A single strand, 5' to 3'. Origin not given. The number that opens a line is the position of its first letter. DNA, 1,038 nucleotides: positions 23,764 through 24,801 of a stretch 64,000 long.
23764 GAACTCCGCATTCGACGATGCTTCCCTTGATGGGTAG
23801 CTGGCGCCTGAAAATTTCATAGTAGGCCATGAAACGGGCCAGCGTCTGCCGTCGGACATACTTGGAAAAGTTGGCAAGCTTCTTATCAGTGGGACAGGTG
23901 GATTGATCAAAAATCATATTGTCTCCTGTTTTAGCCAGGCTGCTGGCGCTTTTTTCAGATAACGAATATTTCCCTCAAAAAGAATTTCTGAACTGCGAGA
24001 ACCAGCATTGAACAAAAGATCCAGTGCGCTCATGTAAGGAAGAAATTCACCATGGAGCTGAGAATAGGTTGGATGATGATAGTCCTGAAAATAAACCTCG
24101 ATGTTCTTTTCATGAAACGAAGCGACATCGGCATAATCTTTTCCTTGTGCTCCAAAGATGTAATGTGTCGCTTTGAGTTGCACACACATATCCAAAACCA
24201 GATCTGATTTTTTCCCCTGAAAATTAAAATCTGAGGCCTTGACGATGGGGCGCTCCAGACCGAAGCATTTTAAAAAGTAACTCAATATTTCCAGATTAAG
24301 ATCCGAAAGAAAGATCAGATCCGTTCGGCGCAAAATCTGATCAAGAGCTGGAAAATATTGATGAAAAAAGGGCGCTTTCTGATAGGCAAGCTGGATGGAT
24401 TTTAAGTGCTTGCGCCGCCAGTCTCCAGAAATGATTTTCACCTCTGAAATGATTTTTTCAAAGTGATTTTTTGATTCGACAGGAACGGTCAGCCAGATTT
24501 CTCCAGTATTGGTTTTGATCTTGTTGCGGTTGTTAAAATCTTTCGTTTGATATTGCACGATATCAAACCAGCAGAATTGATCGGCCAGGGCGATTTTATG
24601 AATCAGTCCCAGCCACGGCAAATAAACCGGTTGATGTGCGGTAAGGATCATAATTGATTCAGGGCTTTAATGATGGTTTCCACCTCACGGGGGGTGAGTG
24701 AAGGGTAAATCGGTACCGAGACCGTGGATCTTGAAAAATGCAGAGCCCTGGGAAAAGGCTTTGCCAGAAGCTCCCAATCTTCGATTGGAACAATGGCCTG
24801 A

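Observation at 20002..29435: Expanded pseudaminic-acid-type biosynthesis operon with extra tailoring enzymes between the two flagellar blocks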

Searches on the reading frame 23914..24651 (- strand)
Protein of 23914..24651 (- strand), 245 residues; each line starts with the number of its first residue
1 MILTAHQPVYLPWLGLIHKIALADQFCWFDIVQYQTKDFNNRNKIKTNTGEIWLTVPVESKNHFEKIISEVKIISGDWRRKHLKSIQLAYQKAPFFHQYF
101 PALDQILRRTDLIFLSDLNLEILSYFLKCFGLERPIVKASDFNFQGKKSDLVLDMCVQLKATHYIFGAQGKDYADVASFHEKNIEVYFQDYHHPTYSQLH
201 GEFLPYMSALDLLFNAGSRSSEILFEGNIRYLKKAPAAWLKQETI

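Call 4: search_protein_families(library=ncbifam, proteins=[window:23914-24651:-], max_evalue=0.001)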
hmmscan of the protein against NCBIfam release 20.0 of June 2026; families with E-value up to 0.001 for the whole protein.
window:23914-24651:- (245 aa): 0 families

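Call 5: search_protein_families(library=pfam, proteins=[window:23914-24651:-], max_evalue=0.001)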
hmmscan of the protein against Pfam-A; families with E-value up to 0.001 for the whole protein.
window:23914-24651:- (245 aa): 1 family
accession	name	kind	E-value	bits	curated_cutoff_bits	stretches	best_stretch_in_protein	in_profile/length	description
PF08889.16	WbqC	-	2.5e-72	243.7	21.3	1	7-221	1-216/218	WbqC-like protein family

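Call 8: find_encoding_contigs(protein=window:23914-24651:-, flank=10000, max_places=6)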
Protein window:23914-24651:- (245 aa): 1 contig read that carries it; 1 place shown.
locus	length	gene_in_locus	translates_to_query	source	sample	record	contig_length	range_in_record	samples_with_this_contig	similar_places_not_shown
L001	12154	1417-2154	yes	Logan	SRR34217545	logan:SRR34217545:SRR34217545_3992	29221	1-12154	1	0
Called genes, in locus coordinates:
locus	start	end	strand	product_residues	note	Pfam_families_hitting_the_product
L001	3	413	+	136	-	?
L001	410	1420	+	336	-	PF01041:DegT_DnrJ_EryC1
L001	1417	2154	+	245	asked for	PF08889:WbqC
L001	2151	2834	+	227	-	PF05711:TylF, PF13578:Methyltransf_24 (weak)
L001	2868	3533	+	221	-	PF13489:Methyltransf_23, PF13649:Methyltransf_25, PF13847:Methyltransf_31 (weak), PF08241:Methyltransf_11, PF08242:Methyltransf_12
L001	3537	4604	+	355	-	PF04101:Glyco_tran_28_C (weak)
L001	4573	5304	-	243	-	PF02348:CTP_transf_3, PF12804:NTP_transf_3 (weak)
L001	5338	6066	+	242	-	PF02585:PIG-L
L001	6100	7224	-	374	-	PF13677:MotB_plug, PF00691:OmpA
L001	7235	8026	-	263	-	PF20560:MotA_N, PF01618:MotA_ExbB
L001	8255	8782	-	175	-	PF00583:Acetyltransf_1, PF13508:Acetyltransf_7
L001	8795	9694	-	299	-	PF00669:Flagellin_N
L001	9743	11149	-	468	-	PF00460:Flg_bb_rod, PF22638:FlgK_D1, PF06429:Flg_bbr_C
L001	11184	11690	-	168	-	PF05130:FlgN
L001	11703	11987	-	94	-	PF04316:FlgM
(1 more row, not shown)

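Call 9: find_homologous_proteins(query=window:23914-24651:-, max_evalue=1e-10)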
Query window:23914-24651:- (245 aa): 5312 proteins with E <= 1e-10 among 5741 candidates; the best 120 are listed.
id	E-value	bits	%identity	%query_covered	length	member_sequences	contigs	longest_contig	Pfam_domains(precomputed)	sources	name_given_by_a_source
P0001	5.4e-165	565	100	100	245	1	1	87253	PF08889.17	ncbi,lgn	-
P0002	2.8e-104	366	68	93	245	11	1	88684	PF08889.17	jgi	jgi:hypothetical protein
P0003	1.8e-103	363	68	93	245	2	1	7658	PF08889.17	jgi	jgi:hypothetical protein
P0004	1.9e-103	363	68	93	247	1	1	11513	PF08889.17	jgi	jgi:hypothetical protein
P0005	2.9e-103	363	68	93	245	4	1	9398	PF08889.17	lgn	-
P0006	5.6e-103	362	68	93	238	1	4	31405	PF08889.17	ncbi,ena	-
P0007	8.8e-103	361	67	95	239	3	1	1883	PF08889.17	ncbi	-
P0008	9.7e-103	361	68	93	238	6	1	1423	PF08889.17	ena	-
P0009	1.1e-102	361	67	93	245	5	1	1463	PF08889.17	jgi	jgi:hypothetical protein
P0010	1.4e-102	360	66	93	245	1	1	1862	PF08889.17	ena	-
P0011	1.5e-102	360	67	96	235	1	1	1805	PF08889.17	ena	-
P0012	1.6e-102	360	69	94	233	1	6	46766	PF08889.17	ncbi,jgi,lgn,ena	-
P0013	4.0e-102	359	71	94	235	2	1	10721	PF08889.17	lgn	-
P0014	5.0e-102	359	67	93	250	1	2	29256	PF08889.17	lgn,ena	-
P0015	5.4e-102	358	66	95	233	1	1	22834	PF08889.17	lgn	-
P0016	1.6e-101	357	67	93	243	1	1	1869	PF08889.17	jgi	jgi:hypothetical protein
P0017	1.7e-101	357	67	93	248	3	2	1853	PF08889.17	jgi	jgi:hypothetical protein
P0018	1.9e-101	357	67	95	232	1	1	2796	PF08889.17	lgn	-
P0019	2.2e-101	356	68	93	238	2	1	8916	PF08889.17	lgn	-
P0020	2.7e-101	356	69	93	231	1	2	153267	PF08889.17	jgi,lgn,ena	-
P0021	2.9e-101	356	66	93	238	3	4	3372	PF08889.17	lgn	-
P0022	4.5e-101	355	64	96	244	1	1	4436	PF08889.17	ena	-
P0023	4.6e-101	355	65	97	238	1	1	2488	PF08889.17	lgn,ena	-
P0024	6.0e-101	355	66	93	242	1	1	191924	PF08889.17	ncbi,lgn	-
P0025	6.2e-101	355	70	94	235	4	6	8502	PF08889.17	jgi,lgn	jgi:hypothetical protein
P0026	7.4e-101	355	67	93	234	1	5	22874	PF08889.17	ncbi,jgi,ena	-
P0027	1.0e-100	354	66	93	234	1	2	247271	PF08889.17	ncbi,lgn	-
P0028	1.6e-100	354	68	93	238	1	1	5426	PF08889.17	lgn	-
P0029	2.1e-100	353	67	95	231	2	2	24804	PF08889.17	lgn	-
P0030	2.5e-100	353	66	93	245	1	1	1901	PF08889.17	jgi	jgi:WbqC-like protein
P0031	2.6e-100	353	66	95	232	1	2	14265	PF08889.17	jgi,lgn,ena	-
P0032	3.1e-100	353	63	96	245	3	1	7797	PF08889.17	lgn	-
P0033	3.8e-100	352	68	93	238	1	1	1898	PF08889.17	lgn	-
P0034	3.8e-100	352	68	90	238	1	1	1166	PF08889.17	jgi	jgi:hypothetical protein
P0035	8.5e-100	351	67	93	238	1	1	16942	PF08889.17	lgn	-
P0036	1.0e-99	351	66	96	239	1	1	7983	PF08889.17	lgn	-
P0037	1.0e-99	351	65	93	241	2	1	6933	PF08889.17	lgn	-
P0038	1.1e-99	351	66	93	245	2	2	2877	PF08889.17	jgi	jgi:hypothetical protein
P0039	1.3e-99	351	68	93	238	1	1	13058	PF08889.17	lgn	-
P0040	1.6e-99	350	65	93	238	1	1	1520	PF08889.17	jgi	-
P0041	2.0e-99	350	65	93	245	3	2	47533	PF08889.17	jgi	jgi:hypothetical protein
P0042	2.2e-99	350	65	96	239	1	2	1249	PF08889.17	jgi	jgi:hypothetical protein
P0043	2.5e-99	350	66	93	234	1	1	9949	PF08889.17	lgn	-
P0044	2.7e-99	350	68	93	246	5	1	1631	PF08889.17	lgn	-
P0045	2.8e-99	350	66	93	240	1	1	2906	PF08889.17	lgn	-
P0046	3.5e-99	349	67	93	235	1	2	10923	PF08889.17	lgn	-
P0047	3.7e-99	349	64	93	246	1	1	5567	PF08889.17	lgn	-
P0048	4.0e-99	349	64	94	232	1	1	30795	PF08889.17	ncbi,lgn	ncbi:MAG: WbqC family protein [Mucilaginibacter sp.]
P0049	4.0e-99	349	66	93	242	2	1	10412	PF08889.17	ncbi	-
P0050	4.5e-99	349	66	93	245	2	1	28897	PF08889.17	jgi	jgi:hypothetical protein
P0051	7.0e-99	348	65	93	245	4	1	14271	PF08889.17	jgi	jgi:WbqC-like protein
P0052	7.5e-99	348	65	95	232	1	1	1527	PF08889.17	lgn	-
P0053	1.2e-98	347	65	93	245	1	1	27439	PF08889.17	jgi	jgi:hypothetical protein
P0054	1.5e-98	347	65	93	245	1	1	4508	PF08889.17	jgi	-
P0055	1.7e-98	347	65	93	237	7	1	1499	PF08889.17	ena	-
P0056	2.1e-98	347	65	93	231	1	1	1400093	PF08889.17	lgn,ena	-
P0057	2.2e-98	347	67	93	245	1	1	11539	PF08889.17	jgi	jgi:hypothetical protein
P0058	2.5e-98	346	67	94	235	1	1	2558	PF08889.17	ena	-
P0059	3.1e-98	346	66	95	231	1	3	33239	PF08889.17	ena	-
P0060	3.1e-98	346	64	95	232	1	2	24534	PF08889.17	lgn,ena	-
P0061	3.5e-98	346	65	93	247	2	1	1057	PF08889.17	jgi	jgi:WbqC-like protein family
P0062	3.5e-98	346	65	95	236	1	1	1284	PF08889.17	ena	-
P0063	3.8e-98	346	66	93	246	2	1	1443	PF08889.17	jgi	-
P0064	4.0e-98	346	65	95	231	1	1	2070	PF08889.17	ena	-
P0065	4.7e-98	346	65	94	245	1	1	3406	PF08889.17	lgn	-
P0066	5.0e-98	345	66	93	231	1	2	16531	PF08889.17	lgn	-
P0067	5.1e-98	345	66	93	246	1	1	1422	PF08889.17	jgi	-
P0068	5.1e-98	345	64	93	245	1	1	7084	PF08889.17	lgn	-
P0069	5.3e-98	345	62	93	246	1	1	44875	PF08889.17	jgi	jgi:WbqC-like protein family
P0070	5.4e-98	345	64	93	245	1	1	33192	PF08889.17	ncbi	ncbi:MAG: WbqC family protein [Gammaproteobacteria bacterium]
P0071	7.1e-98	345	63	94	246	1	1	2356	PF08889.17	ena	-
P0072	8.2e-98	345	64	95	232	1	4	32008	PF08889.17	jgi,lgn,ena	-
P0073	9.2e-98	345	64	93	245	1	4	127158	PF08889.17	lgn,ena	-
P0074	1.1e-97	344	65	93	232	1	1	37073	PF08889.17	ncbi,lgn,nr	ncbi:MAG: hypothetical protein JWN83_1854 [Chitinophagaceae bacterium]|nr:hypothetical protein [Chit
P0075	1.2e-97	344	62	97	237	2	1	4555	PF08889.17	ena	-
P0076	1.2e-97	344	64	93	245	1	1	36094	PF08889.17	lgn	-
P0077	1.3e-97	344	65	95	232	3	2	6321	PF08889.17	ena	-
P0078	1.4e-97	344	66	93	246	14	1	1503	PF08889.17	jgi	jgi:hypothetical protein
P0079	1.5e-97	344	64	93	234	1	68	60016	PF08889.17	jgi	jgi:hypothetical protein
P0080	1.7e-97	344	64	93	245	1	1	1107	PF08889.17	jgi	-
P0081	1.7e-97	344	65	93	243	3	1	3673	PF08889.17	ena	-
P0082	1.8e-97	344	64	96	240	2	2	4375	PF08889.17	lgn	-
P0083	2.0e-97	343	64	93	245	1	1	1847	PF08889.17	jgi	-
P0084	2.1e-97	343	61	98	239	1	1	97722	PF08889.17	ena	-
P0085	2.4e-97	343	67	95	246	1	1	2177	PF08889.17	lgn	-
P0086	2.7e-97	343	64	93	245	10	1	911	PF08889.17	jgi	jgi:hypothetical protein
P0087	2.7e-97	343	64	93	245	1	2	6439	PF08889.17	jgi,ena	-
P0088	2.8e-97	343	64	97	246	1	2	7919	PF08889.17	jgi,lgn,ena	jgi:hypothetical protein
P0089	2.9e-97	343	67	93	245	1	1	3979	PF08889.17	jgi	jgi:hypothetical protein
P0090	3.0e-97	343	65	93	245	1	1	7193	PF08889.17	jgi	jgi:hypothetical protein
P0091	3.4e-97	343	64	93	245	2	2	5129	PF08889.17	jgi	jgi:hypothetical protein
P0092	3.9e-97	343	64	93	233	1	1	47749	PF08889.17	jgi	jgi:hypothetical protein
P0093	4.2e-97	342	62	97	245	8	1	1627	PF08889.17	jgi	jgi:hypothetical protein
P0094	5.0e-97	342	64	95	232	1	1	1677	PF08889.17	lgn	-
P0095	5.2e-97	342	65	93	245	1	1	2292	PF08889.17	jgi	jgi:hypothetical protein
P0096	5.8e-97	342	62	93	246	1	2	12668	PF08889.17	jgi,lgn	jgi:hypothetical protein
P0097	6.1e-97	342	64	94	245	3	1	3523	PF08889.17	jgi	jgi:WbqC-like protein family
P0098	6.7e-97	342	65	95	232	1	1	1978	PF08889.17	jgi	-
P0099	7.5e-97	342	65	93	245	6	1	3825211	PF08889.17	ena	-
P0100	7.6e-97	342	64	93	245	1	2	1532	PF08889.17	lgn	-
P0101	8.6e-97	341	62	97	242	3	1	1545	PF08889.17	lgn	-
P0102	9.2e-97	341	67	93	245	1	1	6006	PF08889.17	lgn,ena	-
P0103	9.7e-97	341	63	97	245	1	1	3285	PF08889.17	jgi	jgi:hypothetical protein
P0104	1.0e-96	341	65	93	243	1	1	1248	PF08889.17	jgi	jgi:WbqC-like protein family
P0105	1.1e-96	341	65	93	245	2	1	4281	PF08889.17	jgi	jgi:WbqC-like protein family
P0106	1.1e-96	341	63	98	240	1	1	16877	PF08889.17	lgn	-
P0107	1.2e-96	341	65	93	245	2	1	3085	PF08889.17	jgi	jgi:hypothetical protein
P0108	1.3e-96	341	67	95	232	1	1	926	PF08889.17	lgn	-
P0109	1.3e-96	341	62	96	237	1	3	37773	PF08889.17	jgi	jgi:hypothetical protein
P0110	1.4e-96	341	61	97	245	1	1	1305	PF08889.17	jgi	-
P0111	1.4e-96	341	64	93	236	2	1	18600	PF08889.17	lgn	-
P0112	1.5e-96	341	63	94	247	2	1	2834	PF08889.17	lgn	-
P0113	1.8e-96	340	64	95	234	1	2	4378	PF08889.17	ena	-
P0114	1.8e-96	340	64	93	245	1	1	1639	PF08889.17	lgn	-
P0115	2.0e-96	340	66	93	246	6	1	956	PF08889.17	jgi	jgi:hypothetical protein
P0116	2.0e-96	340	64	93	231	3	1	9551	PF08889.17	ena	-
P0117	2.1e-96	340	63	93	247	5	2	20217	PF08889.17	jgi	jgi:hypothetical protein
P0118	2.1e-96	340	63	94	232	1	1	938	PF08889.17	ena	-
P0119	2.1e-96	340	63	93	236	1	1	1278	PF08889.17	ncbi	-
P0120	2.3e-96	340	64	93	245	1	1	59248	PF08889.17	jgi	jgi:hypothetical protein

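Call 10: search_solved_structures(query=window:23914-24651:-, max_evalue=1)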
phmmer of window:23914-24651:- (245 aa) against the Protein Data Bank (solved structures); distinct sequences matched with E-value up to 1: 0.

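Call 11: find_encoding_contigs(protein=P0099, flank=8000, max_places=2)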
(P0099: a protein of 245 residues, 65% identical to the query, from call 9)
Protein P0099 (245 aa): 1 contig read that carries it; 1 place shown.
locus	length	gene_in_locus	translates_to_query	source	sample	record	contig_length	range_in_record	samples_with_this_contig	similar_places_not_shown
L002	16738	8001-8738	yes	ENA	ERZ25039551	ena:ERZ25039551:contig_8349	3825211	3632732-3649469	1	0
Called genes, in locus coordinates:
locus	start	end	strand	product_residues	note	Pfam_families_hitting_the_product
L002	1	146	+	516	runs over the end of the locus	PF00664:ABC_membrane, PF00005:ABC_tran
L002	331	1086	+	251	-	PF00106:adh_short (weak), PF01073:3Beta_HSD, PF01370:Epimerase, PF02719:Polysacc_synt_2, PF04321:RmlD_sub_bind, PF05368:NmrA (weak), PF16363:GDP_Man_Dehyd, PF13460:NAD_binding_10, +2 more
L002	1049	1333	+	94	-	PF02719:Polysacc_synt_2 (weak)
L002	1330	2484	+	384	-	PF00155:Aminotran_1_2 (weak), PF01041:DegT_DnrJ_EryC1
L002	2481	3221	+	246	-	PF02348:CTP_transf_3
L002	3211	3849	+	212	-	-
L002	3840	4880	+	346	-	-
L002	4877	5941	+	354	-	PF03102:NeuB, PF08666:SAF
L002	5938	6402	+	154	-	PF00132:Hexapep, PF14602:Hexapep_2 (weak)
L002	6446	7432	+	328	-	PF01041:DegT_DnrJ_EryC1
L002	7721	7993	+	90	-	-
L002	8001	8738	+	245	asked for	PF08889:WbqC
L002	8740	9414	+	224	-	PF13489:Methyltransf_23, PF13649:Methyltransf_25, PF13847:Methyltransf_31 (weak), PF08241:Methyltransf_11, PF08242:Methyltransf_12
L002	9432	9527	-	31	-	-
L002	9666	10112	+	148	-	PF02585:PIG-L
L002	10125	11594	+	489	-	-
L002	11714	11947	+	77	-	PF00132:Hexapep (faint)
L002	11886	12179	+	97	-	PF14602:Hexapep_2 (weak), PF00132:Hexapep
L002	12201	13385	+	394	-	PF04932:Wzy_C (weak)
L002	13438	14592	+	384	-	PF13439:Glyco_transf_4, PF13579:Glyco_trans_4_4, PF20706:GT4-conflict, PF00534:Glycos_transf_1, PF13692:Glyco_trans_1_4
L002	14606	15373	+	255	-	PF05711:TylF, PF13578:Methyltransf_24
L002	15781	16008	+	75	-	-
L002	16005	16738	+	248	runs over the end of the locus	PF10096:DUF2334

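Call 12: find_encoding_contigs(protein=P0048, flank=8000, max_places=2)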
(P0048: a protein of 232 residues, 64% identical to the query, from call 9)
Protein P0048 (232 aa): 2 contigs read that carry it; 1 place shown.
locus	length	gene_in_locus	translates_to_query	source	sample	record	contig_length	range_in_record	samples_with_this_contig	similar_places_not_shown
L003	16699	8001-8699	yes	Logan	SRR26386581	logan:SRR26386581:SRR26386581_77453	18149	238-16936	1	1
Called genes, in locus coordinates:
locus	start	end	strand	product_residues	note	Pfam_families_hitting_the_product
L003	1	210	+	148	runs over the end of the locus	?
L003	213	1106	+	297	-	PF01408:GFO_IDH_MocA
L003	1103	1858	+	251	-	PF00106:adh_short, PF01370:Epimerase, PF08659:KR (weak), PF16363:GDP_Man_Dehyd (weak), PF13561:adh_short_C2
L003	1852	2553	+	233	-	PF01128:IspD (weak), PF02348:CTP_transf_3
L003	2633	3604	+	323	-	-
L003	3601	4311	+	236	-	PF00106:adh_short, PF13561:adh_short_C2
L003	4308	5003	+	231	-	PF00149:Metallophos, PF12850:Metallophos_2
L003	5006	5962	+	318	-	PF21360:PylC-like_N, PF02655:ATP-grasp_3, PF15632:ATPgrasp_Ter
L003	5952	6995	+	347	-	PF03102:NeuB, PF08666:SAF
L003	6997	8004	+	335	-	PF01041:DegT_DnrJ_EryC1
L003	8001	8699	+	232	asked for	PF08889:WbqC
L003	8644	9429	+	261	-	PF05711:TylF, PF13578:Methyltransf_24 (weak)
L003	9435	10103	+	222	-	PF13489:Methyltransf_23 (weak), PF13649:Methyltransf_25, PF13847:Methyltransf_31 (weak), PF08241:Methyltransf_11 (weak), PF08242:Methyltransf_12 (weak)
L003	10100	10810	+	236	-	PF02585:PIG-L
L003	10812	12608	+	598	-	PF00664:ABC_membrane, PF02463:SMC_N (weak), PF00005:ABC_tran, PF13555:AAA_29 (weak)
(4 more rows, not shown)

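Call 13: find_encoding_contigs(protein=P0070, flank=8000, max_places=2)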
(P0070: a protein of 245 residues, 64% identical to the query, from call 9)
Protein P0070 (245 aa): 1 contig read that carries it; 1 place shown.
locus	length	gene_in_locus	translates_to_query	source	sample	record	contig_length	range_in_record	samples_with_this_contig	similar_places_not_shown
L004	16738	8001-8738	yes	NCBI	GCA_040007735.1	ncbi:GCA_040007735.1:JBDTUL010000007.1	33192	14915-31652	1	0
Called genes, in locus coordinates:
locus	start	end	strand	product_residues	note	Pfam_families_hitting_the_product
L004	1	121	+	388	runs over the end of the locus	PF00155:Aminotran_1_2 (weak), PF01041:DegT_DnrJ_EryC1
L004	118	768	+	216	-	PF13489:Methyltransf_23, PF07021:MetW, PF13847:Methyltransf_31, PF08241:Methyltransf_11, PF08242:Methyltransf_12, PF13649:Methyltransf_25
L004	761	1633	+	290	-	PF00248:Aldo_ket_red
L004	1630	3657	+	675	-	PF02348:CTP_transf_3, PF12804:NTP_transf_3, PF00202:Aminotran_3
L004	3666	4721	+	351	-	PF04101:Glyco_tran_28_C (weak)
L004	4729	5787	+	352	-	PF03102:NeuB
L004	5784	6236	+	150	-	PF00132:Hexapep, PF14602:Hexapep_2 (weak)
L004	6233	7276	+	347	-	PF01041:DegT_DnrJ_EryC1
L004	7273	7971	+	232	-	PF05711:TylF, PF13578:Methyltransf_24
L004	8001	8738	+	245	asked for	PF08889:WbqC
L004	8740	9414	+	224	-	PF13489:Methyltransf_23, PF13649:Methyltransf_25, PF08241:Methyltransf_11 (weak), PF08242:Methyltransf_12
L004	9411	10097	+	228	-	PF02585:PIG-L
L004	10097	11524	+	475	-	-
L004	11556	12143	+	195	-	PF25087:GMPPB_C (faint), PF14602:Hexapep_2, PF00132:Hexapep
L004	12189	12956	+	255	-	PF05711:TylF, PF13578:Methyltransf_24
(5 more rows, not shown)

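Call 18: find_related_loci(query=window:23914-24651:-, collection=genome_contigs, flank=10000)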
Query window:23914-24651:- (245 aa) in genome_contigs; peptide patterns used: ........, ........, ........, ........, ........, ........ (x = any residue, [..] = any of these).
115 stretches matched a pattern; 2 encode a relative of the query (tblastn E <= 1e-3); 2 distinct loci.
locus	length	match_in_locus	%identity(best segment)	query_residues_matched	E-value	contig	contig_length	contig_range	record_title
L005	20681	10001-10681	41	3-231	1e-51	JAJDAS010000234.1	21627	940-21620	MAG: Nitrospinia bacterium isolate OFTM173 OFTM173_233, whole genome shotgun sequence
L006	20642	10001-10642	35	7-218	2e-37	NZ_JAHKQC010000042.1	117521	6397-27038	Pseudoalteromonas sp. C2R02 C2R02_C2R02_contig_28, whole genome shotgun sequence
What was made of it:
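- Tried and rejected: The genome_contigs scan with the single WbqC protein returned only two distant loci and used up the one allowed scan (call 18).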

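Call 26: search_protein_families(library=ncbifam, proteins=[window:23914-24651:-], max_evalue=10)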
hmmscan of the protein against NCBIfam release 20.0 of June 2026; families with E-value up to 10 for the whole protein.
window:23914-24651:- (245 aa): 0 families

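Call 37: predict_structure(alignment_id=A2)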
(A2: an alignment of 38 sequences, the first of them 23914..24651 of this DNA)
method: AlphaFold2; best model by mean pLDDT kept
length: 245 residues; sequences in the alignment: 38
mean_pLDDT: 89.1   pTM: 0.87
mean pLDDT of the five models: 89.1, 87.8, 86.3, 81.7, 81.2
residues with pLDDT >= 90: 171; 70-90: 55; 50-70: 12; < 50: 7
segments of 3 or more residues with pLDDT < 50: 243-245
pLDDT, mean of each block of 10 residues (from residue 1): 93 93 94 83 91 91 81 93 96 97 96 95 96 94 91 96 92 93 94 89 87 95 79 51 42
secondary structure, 60 per line:
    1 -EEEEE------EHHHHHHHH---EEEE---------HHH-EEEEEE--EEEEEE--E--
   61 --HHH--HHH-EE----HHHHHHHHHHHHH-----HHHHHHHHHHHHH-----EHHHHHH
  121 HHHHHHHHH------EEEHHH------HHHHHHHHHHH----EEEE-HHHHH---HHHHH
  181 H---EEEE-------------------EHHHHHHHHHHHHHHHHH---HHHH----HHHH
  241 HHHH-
elements in order: E2-6 H14-21 E25-28 E42-47 E50-55 H78-90 H96-108 H115-129 E136-138 H148-158 E163-166 H168-172 H176-181 E185-188 H209-225 H229-232 H237-244

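Call 39: fold_search(model_id=the predicted structure, library=pdb)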
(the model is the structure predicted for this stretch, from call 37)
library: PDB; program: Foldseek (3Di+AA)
matches with E <= 10: 490; with E <= 0.001: 0
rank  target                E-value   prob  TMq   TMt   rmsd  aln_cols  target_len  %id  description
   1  3mfq_A                1.0e-01  0.09  0.23  0.21  17.3       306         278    8  A Glance into the Metal Binding Specificity of TroA: Where Elaborate Behaviors Occur in the Active Center (released 2011-04-13)
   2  3ks6_B                1.2e-01  0.07  0.15  0.15  14.8       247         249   10  Crystal structure of Putative glycerophosphoryl diester phosphodiesterase (17743486) from AGROBACTERIUM TUMEFACIENS st (released 2009-12-08)
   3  2b7l_A                1.9e-01  0.47  0.27  0.50   9.4       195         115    7  Crystal Structure of CTP:Glycerol-3-Phosphate Cytidylyltransferase from Staphylococcus aureus (released 2006-06-27)
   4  4nno                  1.9e-01  0.08  0.22  0.20  16.0       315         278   10  Crystal Structure of Manganese ABC transporter substrate-binding protein MntC from Staphylococcus Aureus bound to a Zinc (released 2014-11-26)
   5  5ttk_A                2.3e-01  0.02  0.11  0.07  19.9       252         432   10  Crystal Structure of Selenomethionine-incorporated Nicotine Oxidoreductase from Pseudomonas putida (released 2017-01-25)
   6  7c49_B                2.6e-01  0.02  0.11  0.07  20.3       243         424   11  nicA2 with cofactor FAD and substrate nicotine (released 2020-06-03)
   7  3k4o_A                2.9e-01  0.06  0.16  0.16  14.4       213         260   10  Crystal Structure of Isopentenyl Phosphate Kinase from Methanocaldococcus jannaschii (released 2010-05-05)
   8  3dv2_A                3.1e-01  0.20  0.32  0.39  13.1       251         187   10  Crystal Structure of nicotinic acid mononucleotide adenylyltransferase from Bacillus anthracis (released 2008-11-04)
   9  3e58_A                3.3e-01  0.06  0.16  0.18  14.5       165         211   12  Crystal structure of putative beta-phosphoglucomutase from Streptococcus thermophilus (released 2008-08-26)
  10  4mad_B                3.3e-01  0.04  0.19  0.11  15.5       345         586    9  Crystal structure of beta-galactosidase C (BgaC) from Bacillus circulans ATCC 31382 (released 2014-08-27)
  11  6c71_D                3.3e-01  0.02  0.11  0.07  20.2       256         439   11  Nicotine Oxidoreductase in Complex with S-nicotine (released 2018-07-11)
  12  2i1l_A                3.8e-01  0.20  0.20  0.19   6.2        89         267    8  Crystal structure of the C2 form of FAD synthetase from Thermotoga maritima (released 2006-11-07)
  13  5usf_B                3.8e-01  0.15  0.30  0.13  11.5       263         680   10  Leishmania donovani tyrosyl-tRNA synthetase in complex with nanobody and inhibitor (released 2017-05-17)
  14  3ks5_B                4.0e-01  0.04  0.16  0.15  14.9       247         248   10  Crystal structure of Putative glycerophosphoryl diester phosphodiesterase (17743486) from AGROBACTERIUM TUMEFACIENS st (released 2009-12-08)
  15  3thc_A                4.0e-01  0.03  0.16  0.10  16.3       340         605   14  Crystal structure of human beta-galactosidase in complex with galactose (released 2011-12-07)
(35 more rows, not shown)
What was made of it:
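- The highest-probability Foldseek hits of the WbqC model are all nucleotidyltransferase or class I tRNA-synthetase-type folds, though all are weak (call 39). The fold signal for WbqC is far below significance (E>0.1, TM<=0.33; call 39).
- Tried and rejected: Foldseek of a confident AF2 model gave nothing with E<0.1 (call 39).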
